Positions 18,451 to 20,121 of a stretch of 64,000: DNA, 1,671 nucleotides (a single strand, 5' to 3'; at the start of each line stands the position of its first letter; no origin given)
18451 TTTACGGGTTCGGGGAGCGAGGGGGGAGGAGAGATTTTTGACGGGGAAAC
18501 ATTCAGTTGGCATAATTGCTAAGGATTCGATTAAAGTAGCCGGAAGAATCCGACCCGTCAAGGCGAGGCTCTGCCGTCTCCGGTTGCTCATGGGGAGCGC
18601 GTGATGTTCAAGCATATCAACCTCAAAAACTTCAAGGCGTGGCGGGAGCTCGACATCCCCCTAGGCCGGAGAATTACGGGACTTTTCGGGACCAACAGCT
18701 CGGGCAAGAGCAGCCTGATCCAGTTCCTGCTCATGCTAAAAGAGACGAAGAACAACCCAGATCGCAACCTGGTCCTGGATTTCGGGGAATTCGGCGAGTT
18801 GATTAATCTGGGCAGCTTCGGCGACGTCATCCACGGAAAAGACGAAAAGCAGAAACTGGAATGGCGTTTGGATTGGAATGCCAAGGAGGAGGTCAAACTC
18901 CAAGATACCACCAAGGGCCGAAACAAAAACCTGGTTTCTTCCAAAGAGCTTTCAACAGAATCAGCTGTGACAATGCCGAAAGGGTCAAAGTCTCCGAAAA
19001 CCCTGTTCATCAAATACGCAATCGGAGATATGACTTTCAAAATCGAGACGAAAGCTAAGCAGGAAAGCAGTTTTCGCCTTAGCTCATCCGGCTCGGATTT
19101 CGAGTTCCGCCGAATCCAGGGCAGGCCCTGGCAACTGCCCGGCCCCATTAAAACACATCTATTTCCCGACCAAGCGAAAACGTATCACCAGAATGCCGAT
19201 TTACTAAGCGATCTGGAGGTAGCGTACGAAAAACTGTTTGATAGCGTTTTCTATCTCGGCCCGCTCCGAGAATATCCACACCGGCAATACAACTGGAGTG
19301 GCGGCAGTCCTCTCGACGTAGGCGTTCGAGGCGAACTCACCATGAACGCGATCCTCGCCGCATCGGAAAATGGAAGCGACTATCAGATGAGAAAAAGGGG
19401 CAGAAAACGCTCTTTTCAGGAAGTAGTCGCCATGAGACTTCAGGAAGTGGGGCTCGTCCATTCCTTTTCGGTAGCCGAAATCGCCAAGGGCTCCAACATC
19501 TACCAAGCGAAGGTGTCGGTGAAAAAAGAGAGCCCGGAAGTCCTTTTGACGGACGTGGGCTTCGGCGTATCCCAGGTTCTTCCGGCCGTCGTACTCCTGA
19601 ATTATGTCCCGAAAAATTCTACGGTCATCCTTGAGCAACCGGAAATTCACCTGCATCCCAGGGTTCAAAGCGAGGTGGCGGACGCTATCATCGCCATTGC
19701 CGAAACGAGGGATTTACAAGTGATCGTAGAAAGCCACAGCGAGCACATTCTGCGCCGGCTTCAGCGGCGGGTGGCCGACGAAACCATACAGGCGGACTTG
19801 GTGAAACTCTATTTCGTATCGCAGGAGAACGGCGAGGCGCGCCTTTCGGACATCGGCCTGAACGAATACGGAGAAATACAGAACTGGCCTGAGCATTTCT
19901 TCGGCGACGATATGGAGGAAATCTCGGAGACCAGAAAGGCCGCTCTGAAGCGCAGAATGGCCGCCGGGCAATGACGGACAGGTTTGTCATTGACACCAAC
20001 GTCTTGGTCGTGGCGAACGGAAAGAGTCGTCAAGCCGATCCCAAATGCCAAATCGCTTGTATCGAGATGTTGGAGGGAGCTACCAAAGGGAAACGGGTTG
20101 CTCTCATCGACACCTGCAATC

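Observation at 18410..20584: Low-GC islet with a translationally coupled AAA ATPase + PIN nuclease operon: candidate uncharacterised defence / abortive-infection pair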

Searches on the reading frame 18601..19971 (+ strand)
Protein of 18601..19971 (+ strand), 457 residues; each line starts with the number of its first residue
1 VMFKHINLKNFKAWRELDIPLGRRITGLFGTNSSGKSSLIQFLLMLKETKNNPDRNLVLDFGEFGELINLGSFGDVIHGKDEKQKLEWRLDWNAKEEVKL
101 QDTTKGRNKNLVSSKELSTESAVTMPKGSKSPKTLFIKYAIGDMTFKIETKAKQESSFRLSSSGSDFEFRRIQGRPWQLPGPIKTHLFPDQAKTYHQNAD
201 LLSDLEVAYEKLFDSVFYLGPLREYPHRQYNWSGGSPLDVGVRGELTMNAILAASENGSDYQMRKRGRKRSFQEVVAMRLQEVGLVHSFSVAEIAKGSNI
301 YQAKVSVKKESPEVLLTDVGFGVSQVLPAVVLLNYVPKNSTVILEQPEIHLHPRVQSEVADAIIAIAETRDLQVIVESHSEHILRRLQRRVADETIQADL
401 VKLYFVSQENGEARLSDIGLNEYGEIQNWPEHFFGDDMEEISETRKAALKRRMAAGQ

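Call 3: search_protein_families(library=pfam, proteins=[window:18601-19971:+], max_evalue=1)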
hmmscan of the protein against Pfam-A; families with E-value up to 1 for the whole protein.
window:18601-19971:+ (457 aa): 8 families
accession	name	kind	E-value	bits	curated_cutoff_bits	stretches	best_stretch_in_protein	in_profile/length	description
PF13175.12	AAA_15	-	5e-24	86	32.1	2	304-383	291-373/374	AAA ATPase domain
PF13304.12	AAA_21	-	1.9e-17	64.8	27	2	312-384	231-303/304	AAA domain, putative AbiEii toxin, Type IV TA system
PF12476.13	DUF3696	-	1e-07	32.5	22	1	396-441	1-49/52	Protein of unknown function (DUF3696)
PF13476.12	AAA_23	-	9.6e-07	30.1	27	1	6-117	2-117/201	AAA domain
PF02463.25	SMC_N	-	1.6e-05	24.9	40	1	3-43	2-44/220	RecF/RecN/SMC N terminal domain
PF13555.12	AAA_29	-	0.01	16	27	1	6-45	7-47/61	P-loop containing region of AAA domain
PF11398.14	DUF2813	-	0.028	14.2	21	1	1-50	1-49/372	Protein of unknown function (DUF2813)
PF00005.33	ABC_tran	-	0.034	15.2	25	1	24-48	12-36/137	ABC transporter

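Call 4: search_protein_families(library=padloc, proteins=[window:18601-19971:+], max_evalue=1)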
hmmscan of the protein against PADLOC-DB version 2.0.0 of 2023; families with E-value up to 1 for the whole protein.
window:18601-19971:+ (457 aa): 135 families (the best 25 are shown)
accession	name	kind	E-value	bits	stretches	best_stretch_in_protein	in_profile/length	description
PDLC04148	HEC-03B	-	3.8e-192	637.4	1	2-454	1-454/458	-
PDLC03878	NsnB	-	8.8e-63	211.1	1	2-436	1-334/345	-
PDLC04707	PDC-M55A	-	2.6e-56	189.4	1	1-454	1-419/421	-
PDLC02979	AriA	-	2.8e-27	94.5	2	304-384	290-373/373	-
PDLC02980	AriA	-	1.1e-16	59.7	1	25-384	1-303/304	-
PDLC04179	HEC-01A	-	4.7e-16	56.9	2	2-93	1-89/459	-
PDLC04180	HEC-01A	-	1.9e-14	51.7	2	337-415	274-345/382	-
PDLC04392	PDC-M07A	-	7.9e-14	49.5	2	2-120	1-116/432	-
PDLC02981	AriAB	-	1.1e-13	48.8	2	334-386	326-379/694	-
PDLC02336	AbiLi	-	2.8e-13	48.1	2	302-404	212-313/340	AbiLi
PDLC04175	HEC-01A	-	3.8e-13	47.2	2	3-81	6-84/363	-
PDLC04178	HEC-01A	-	4.7e-13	46.9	2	329-387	278-334/399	-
PDLC04176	HEC-01A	-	1.8e-12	45.3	2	308-418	248-344/371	-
PDLC04393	PDC-M07A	-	3.1e-12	44.2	2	2-116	1-114/435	-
PDLC04391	PDC-M07A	-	3.3e-12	44.1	2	2-120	1-118/412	-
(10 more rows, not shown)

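Call 5: search_protein_families(library=ncbifam, proteins=[window:18601-19971:+], max_evalue=1)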
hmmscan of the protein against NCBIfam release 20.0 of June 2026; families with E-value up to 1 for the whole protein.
window:18601-19971:+ (457 aa): 16 families
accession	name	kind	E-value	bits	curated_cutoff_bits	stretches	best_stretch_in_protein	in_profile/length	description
NF047739.1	antiphage_MADS3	equivalog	1.1e-09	38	420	2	2-80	1-78/427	methylation-associated defense system AAA family ATPase MAD3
NF041760.1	PtuA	equivalog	4.6e-08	32.4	500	2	2-41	51-90/524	retron Ec78 anti-phage system effector ATPase PtuA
NF002572.0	PRK02224.1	equivalog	1.7e-05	23.3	1087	1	1-41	1-41/888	DNA double-strand break repair ATPase Rad50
NF041035.1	Rad50_Halo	equivalog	1.8e-05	23.3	1000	1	1-41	1-41/883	DNA double-strand break repair ATPase Rad50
TIGR00611.2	recf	equivalog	0.00042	19.6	172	1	4-45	2-43/339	DNA replication/repair protein RecF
NF010158.0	PRK13637.1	equivalog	0.00054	19.1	390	1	340-391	164-215/287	energy-coupling factor transporter ATPase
NF038234.1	retron_eff_Eco8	equivalog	0.00055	18.7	250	2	340-416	274-351/679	retron Eco8 family effector endonuclease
NF041774.1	tung_ATPbind_TupC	equivalog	0.0046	16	400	1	23-51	26-54/319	tungstate ABC transporter ATP-binding protein TupC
TIGR04521.1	ECF_ATPase_2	equivalog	0.0068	15.5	330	0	24-46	32-54/279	energy-coupling factor transporter ATPase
NF007090.0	PRK09544.1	equivalog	0.011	15.2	306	0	314-403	34-121/251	zinc ABC transporter ATP-binding protein ZnuC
TIGR02169.1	SMC_prok_A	equivalog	0.011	13.5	729.4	1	4-44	3-44/1165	chromosome segregation protein SMC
TIGR03410.1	urea_trans_UrtE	equivalog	0.03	13.8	285.8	0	339-380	150-191/230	urea ABC transporter ATP-binding subunit UrtE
TIGR02857.1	CydD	equivalog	0.059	12.3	435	0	339-390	477-526/529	thiol reductant ABC exporter subunit CydD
NF010157.0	PRK13636.1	equivalog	0.096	11.8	463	0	338-383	159-204/285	cobalt transporter ATP-binding subunit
NF040873.1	AztA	equivalog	0.12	11.9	220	0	24-43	19-38/191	zinc ABC transporter ATP-binding protein AztA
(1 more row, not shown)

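Call 18: find_homologous_proteins(query=window:18601-19971:+, max_evalue=1e-10)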
Query window:18601-19971:+ (457 aa): 7936 proteins with E <= 1e-10 among 8000 candidates; the best 120 are listed.
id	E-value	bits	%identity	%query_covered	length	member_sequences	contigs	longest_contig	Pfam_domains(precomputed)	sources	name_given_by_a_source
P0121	0.0e+0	1018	100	100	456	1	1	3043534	PF12476.14,PF13175.13,PF13476.13,PF02463.26,PF13304.13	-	-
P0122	3.3e-268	908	89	100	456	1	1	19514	PF12476.14,PF13175.13,PF13476.13,PF02463.26,PF13304.13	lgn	-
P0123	4.2e-254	861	84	100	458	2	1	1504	PF12476.14,PF13175.13,PF13476.13,PF02463.26,PF13304.13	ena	-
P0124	2.5e-252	855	84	100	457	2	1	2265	PF12476.14,PF13175.13,PF13476.13,PF02463.26,PF13304.13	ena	-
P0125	1.1e-251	853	84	100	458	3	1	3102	PF12476.14,PF13175.13,PF13476.13,PF02463.26,PF13304.13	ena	-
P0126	3.9e-238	809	78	100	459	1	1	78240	PF12476.14,PF13175.13,PF13476.13,PF02463.26,PF13304.13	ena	-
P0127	3.3e-237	806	79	100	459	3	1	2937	PF12476.14,PF13175.13,PF13476.13,PF02463.26,PF13304.13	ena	-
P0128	6.8e-236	801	79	99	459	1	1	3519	PF12476.14,PF13175.13,PF13476.13,PF02463.26,PF13304.13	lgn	-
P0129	8.1e-235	798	77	100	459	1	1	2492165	PF12476.14,PF13175.13,PF13476.13,PF02463.26,PF13304.13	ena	-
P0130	2.0e-234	796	80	99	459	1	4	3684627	PF12476.14,PF13175.13,PF13476.13,PF02463.26,PF13304.13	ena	-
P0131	1.1e-233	794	78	99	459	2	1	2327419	PF12476.14,PF13175.13,PF13476.13,PF02463.26,PF13304.13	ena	-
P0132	7.2e-233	791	77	99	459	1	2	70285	PF12476.14,PF13175.13,PF13476.13,PF02463.26,PF13304.13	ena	-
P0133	1.7e-231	787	78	99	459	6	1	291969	PF12476.14,PF13175.13,PF13476.13,PF02463.26,PF13304.13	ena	-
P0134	2.7e-222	756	75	100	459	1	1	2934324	PF12476.14,PF13175.13,PF13476.13,PF13304.13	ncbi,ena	-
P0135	3.1e-218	743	72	100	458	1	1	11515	PF12476.14,PF13175.13,PF13476.13,PF13304.13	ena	-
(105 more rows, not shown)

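Call 20: find_encoding_contigs(protein=P0121, flank=10000, max_places=4)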
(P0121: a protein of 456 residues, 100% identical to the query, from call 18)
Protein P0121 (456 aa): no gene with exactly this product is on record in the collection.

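Call 21: find_related_loci(query=window:18604-19971:+, collection=genome_contigs, flank=10000)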
Query window:18604-19971:+ (456 aa) in genome_contigs; peptide patterns used: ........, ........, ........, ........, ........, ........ (x = any residue, [..] = any of these).
600 stretches matched a pattern (row limit reached: there are more); 584 encode a relative of the query (tblastn E <= 1e-3); the best 80 are kept; 80 distinct loci.
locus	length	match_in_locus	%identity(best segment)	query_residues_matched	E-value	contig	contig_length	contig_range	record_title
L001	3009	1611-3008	67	1-454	0e+0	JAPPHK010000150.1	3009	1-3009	MAG: Nitrospinota bacterium isolate RHO1_bin_79 NODE_27139_length_3009_cov_7.359851, whole genome shotgun sequence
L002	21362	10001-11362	53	1-452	1e-163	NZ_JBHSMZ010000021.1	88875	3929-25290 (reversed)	Massilia aerilata strain KACC 12505 platanus_K_17_124_21, whole genome shotgun sequence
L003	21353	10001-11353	52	1-452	7e-160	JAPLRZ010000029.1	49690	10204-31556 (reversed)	MAG: Methylococcales bacterium isolate LacPavin_0818_WC45_MAG_42_49 LacPavin_0818_WC45_scaffold_995622, whole genome sho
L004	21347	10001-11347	52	1-452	1e-159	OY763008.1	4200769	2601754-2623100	MAG: Alphaproteobacteria bacterium isolate c3f7fb18-987a-4481-a40f-6ef58412cdbb genome assembly, chromosome: 1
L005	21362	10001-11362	53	1-456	7e-160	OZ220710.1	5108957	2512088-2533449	MAG: Thermodesulfobacteriota bacterium isolate dce1034a-8f23-488c-aa07-39e6c80a0035 genome assembly, chromosome: 1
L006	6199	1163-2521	54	1-452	1e-160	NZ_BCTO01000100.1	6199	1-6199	Delftia tsuruhatensis NBRC 16741, whole genome shotgun sequence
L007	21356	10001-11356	53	1-454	3e-159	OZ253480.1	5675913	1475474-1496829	MAG: uncultured Candidatus Binatia bacterium isolate 01c1d691-c9b9-4499-9944-1e5a173e9d55 genome assembly, chromosome: 1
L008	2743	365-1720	52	1-452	1e-166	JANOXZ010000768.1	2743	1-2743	MAG: Synechococcales cyanobacterium VAR_35_metabat_10 VAR_35_k141_3632921, whole genome shotgun sequence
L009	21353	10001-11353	53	1-454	3e-155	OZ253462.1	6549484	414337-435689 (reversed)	MAG: Candidatus Latescibacterota bacterium isolate 85c596c4-e601-42f5-bc00-22a25924bb3e genome assembly, chromosome: 1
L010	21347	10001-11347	51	1-452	3e-155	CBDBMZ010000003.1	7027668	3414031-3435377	MAG: Vicinamibacterales bacterium isolate 5852b306-6763-4b4c-a466-03502f5c62f4 genome assembly, contig: contig_3, whole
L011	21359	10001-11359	51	1-456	2e-154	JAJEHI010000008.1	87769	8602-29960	MAG: Defluviicoccus sp. isolate p16x60bins.37 k141_551304, whole genome shotgun sequence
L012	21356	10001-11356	52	1-454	4e-154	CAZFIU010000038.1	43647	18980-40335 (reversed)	MAG TPA_asm: uncultured Syntrophobacterales bacterium isolate SRP109090_co2_231 genome assembly, contig: NODE_1006_lengt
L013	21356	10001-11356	51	1-452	3e-153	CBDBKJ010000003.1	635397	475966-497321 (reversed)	MAG: Vicinamibacterales bacterium isolate 439a5d20-bfdb-4aba-b463-0bc3b0a73bd6 genome assembly, contig: contig_3, whole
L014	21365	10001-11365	52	1-452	8e-153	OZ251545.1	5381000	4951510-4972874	MAG: Gammaproteobacteria bacterium isolate 804a2bfb-9c7e-4e06-b795-02af6ddb82b1 genome assembly, chromosome: 1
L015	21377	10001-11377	75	1-456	0e+0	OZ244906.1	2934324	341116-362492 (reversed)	MAG: bacterium isolate 988bfccd-3f86-43f9-a3c1-69845a0f5bc7 genome assembly, chromosome: 1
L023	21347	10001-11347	51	1-452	2e-148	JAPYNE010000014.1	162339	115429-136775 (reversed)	MAG: Gammaproteobacteria bacterium isolate r_cahl1 Seq14, whole genome shotgun sequence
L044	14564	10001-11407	46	1-452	7e-141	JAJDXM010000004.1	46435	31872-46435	MAG: Gemmatimonadetes bacterium isolate jk18x27bins.35 k141_958760, whole genome shotgun sequence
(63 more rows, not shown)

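Call 27: search_solved_structures(query=window:18604-19971:+, max_evalue=0.01)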
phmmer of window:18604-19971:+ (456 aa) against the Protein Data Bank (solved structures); distinct sequences matched with E-value up to 0.01: 8.
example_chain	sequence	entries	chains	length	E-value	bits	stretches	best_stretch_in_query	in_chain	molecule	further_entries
6p74_A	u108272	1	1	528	5.1e-07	32.2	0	334-389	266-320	Putative ATP-dependent endonuclease of the OLD family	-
9nnb_C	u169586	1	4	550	0.00022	23.4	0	330-393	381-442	Retron I-A effector PtuA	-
9nnk_C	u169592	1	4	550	0.00025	23.3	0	330-393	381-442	Retreon I-A effector PtuA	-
9kjx_B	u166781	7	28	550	0.00058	22.1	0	330-393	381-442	AAA family ATPase | Retron I-A effector PtuA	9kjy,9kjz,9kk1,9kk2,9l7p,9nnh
9u9y_A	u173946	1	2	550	0.0014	20.9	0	330-393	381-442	AAA family ATPase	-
9vkz_A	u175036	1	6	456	0.0014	20.9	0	330-392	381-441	Retron Ec78 probable ATPase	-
9vh1_D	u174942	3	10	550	0.0017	20.5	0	330-393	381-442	Retron Ec78 probable ATPase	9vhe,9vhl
22bu_B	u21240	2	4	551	0.007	18.5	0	324-392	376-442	AAA family ATPase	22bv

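Call 57: predict_structure(alignment_id=A2)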
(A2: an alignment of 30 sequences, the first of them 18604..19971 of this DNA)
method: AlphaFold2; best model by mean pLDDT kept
length: 456 residues; sequences in the alignment: 30
mean_pLDDT: 72.0   pTM: 0.73
mean pLDDT of the five models: 72.0, 69.3, 68.3, 65.8, 64.8
residues with pLDDT >= 90: 73; 70-90: 198; 50-70: 116; < 50: 69
segments of 3 or more residues with pLDDT < 50: 52-56, 58-66, 221-259, 314-323
pLDDT, mean of each block of 10 residues (from residue 1): 94 92 88 79 76 47 51 86 93 91 75 94 84 88 88 74 85 64 62 80 86 77 33 33 39 43 57 57 59 54 61 46 53 75 67 69 82 85 85 88 84 85 81 64 83 81
secondary structure, 60 per line:
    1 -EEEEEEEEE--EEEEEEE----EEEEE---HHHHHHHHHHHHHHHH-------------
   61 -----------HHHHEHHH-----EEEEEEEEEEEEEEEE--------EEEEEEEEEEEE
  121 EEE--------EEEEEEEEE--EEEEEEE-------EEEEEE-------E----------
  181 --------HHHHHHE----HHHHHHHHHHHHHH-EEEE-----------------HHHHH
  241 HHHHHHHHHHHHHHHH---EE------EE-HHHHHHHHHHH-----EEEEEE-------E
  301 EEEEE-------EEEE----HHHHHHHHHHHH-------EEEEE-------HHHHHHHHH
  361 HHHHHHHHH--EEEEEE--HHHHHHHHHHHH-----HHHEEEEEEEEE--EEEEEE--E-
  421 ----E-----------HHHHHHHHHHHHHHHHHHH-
elements in order: E2-10 E13-19 E24-28 H32-47 H72-75 E85-100 E109-123 E132-140 E143-149 E157-162 H189-194 H200-213 E215-218 H236-256 H271-281 E287-292 E300-305 E313-316 H321-332 E340-344 H352-369 E372-377 H380-391 E400-408 E411-416 H437-455

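Call 62: search_protein_families(library=padloc, alignment_id=A3, max_evalue=0.00001)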
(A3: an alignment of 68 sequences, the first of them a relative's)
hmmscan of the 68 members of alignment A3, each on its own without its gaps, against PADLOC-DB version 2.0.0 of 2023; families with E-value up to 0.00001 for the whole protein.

A. member 1, L002:11959-12642:- (228 aa): 0 families

B. families by the number of members that match (of 68 scanned): 37 families (the first 25 are shown)
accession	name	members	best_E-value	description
PDLC03646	MTase_III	2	0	Type III methyltransferase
PDLC03638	MTase_III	2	3.9e-70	Type III methyltransferase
PDLC03634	MTase_III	2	6.3e-56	Type III methyltransferase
PDLC03644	MTase_III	2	1.6e-53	Type III methyltransferase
PDLC03641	MTase_III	2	6.4e-47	Type III methyltransferase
PDLC03645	MTase_III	2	9.4e-47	Type III methyltransferase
PDLC03642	MTase_III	2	5.9e-43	Type III methyltransferase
PDLC03636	MTase_III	2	7.7e-43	Type III methyltransferase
PDLC03635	MTase_III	2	3.2e-38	Type III methyltransferase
PDLC03640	MTase_III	2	9.9e-36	Type III methyltransferase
PDLC03637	MTase_III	2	4.7e-27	Type III methyltransferase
PDLC03639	MTase_III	2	2.1e-25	Type III methyltransferase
PDLC03278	MTase_II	2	1.1e-20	Type II methyltransferase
PDLC03354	MTase_II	2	1.6e-17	Type II methyltransferase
PDLC03643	MTase_III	2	2.1e-14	Type III methyltransferase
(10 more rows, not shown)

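Call 63: search_protein_families(library=padloc, alignment_id=A4, max_evalue=0.00001)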
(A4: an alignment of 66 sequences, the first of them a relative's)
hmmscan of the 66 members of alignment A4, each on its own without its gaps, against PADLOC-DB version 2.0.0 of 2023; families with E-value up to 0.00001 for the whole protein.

A. member 1, L001:394-1503:+ (370 aa): 0 families

B. families by the number of members that match (of 66 scanned): 92 families (the first 25 are shown)
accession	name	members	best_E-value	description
PDLC00631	ZorD1|ZorD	3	3.5e-25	"SWI2/SNF2 helicase, Mrr-like nuclease"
PDLC00660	HmaB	2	0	DNA-adenine methylase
PDLC00661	HmaB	2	5.3e-303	DNA-adenine methylase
PDLC02619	DrmD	2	7.6e-203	DrmD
PDLC02500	BrxHI|BrxHII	2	4.2e-74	BrxHI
PDLC02621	DrmD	2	2.1e-67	DrmD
PDLC02623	DrmD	2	4.4e-63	DrmD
PDLC00659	HmaA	2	1.6e-54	SNF2 helicase / DEAD-box helicase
PDLC02620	DrmD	2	6.1e-53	DrmD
PDLC02572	DrmA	2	5.3e-50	DrmA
PDLC02504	BrxHI|BrxHII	2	2.7e-46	BrxHII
PDLC02843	DpdE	2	1.8e-43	DpdE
PDLC02632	DrmD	2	1.3e-42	DrmD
PDLC02840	DpdE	2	1.6e-40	DpdE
PDLC02634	DrmD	2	2.4e-37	DrmD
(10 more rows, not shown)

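Call 65: fold_search(model_id=the predicted structure, library=pdb)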
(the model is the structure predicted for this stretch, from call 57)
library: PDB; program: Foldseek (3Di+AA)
matches with E <= 10: 990; with E <= 0.001: 170
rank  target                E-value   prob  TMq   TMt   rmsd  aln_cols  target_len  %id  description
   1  6p74                  2.8e-11  1.00  0.38  0.34  15.3       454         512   13  OLD nuclease from Thermus Scotoductus (released 2020-01-29)
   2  9n6b_B                4.0e-11  1.00  0.34  0.31  12.5       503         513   12  Structure of the retron IA complex with HNH nuclease in the "up" orientation (released 2025-04-23)
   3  9n69_D                4.4e-11  1.00  0.36  0.38  11.8       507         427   11  Structure of the retron IA complex with HNH nuclease in the "down" orientation (released 2025-04-23)
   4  8u7i_A                5.5e-11  1.00  0.39  0.29  16.0       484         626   15  Structure of the phage immune evasion protein Gad1 bound to the Gabija GajAB complex (released 2023-11-22)
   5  9kjy_E                5.8e-11  1.00  0.35  0.32  14.4       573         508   15  Cryo-EM structure of the Retron-Eco7 complex (state 2) (released 2025-11-12)
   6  8eea_D                1.2e-10  1.00  0.35  0.35  15.8       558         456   13  Structure of E.coli Septu (PtuAB) complex (released 2023-12-27)
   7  9n69_B                2.3e-10  1.00  0.35  0.32  14.1       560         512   12  Structure of the retron IA complex with HNH nuclease in the "down" orientation (released 2025-04-23)
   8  8eea_B                2.4e-10  1.00  0.34  0.40  15.0       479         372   12  Structure of E.coli Septu (PtuAB) complex (released 2023-12-27)
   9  9nnb_D                3.2e-10  1.00  0.36  0.33  13.0       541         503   15  Cryo-EM structure of the Retron Ec78 complex, PtuA:PtuB:RT (4:2:1) (released 2025-10-08)
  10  9n6c_D                3.2e-10  1.00  0.34  0.36  12.0       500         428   13  Structure of the Retron IA Complex without the HNH Nuclease (released 2025-04-23)
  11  8sm3_A                3.5e-10  1.00  0.37  0.32  16.0       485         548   13  Structure of Bacillus cereus VD045 Gabija GajA-GajB Complex (released 2023-11-22)
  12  9kk2_E                3.7e-10  1.00  0.35  0.32  13.6       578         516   15  Cryo-EM structure of the Retron-Eco7 complex (state 5) (released 2025-11-12)
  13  9l7p_C                4.2e-10  1.00  0.34  0.38  11.6       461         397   14  Cryo-EM structure of retron Ec78 system complex (released 2025-12-10)
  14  8ee4_E                4.4e-10  1.00  0.33  0.36  14.8       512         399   13  Structure of PtuA (released 2024-01-03)
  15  8x5i_D                5.2e-10  1.00  0.40  0.34  13.6       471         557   14  Structure of ATP/Mg2+ bound Gabija GajA (released 2024-02-28)
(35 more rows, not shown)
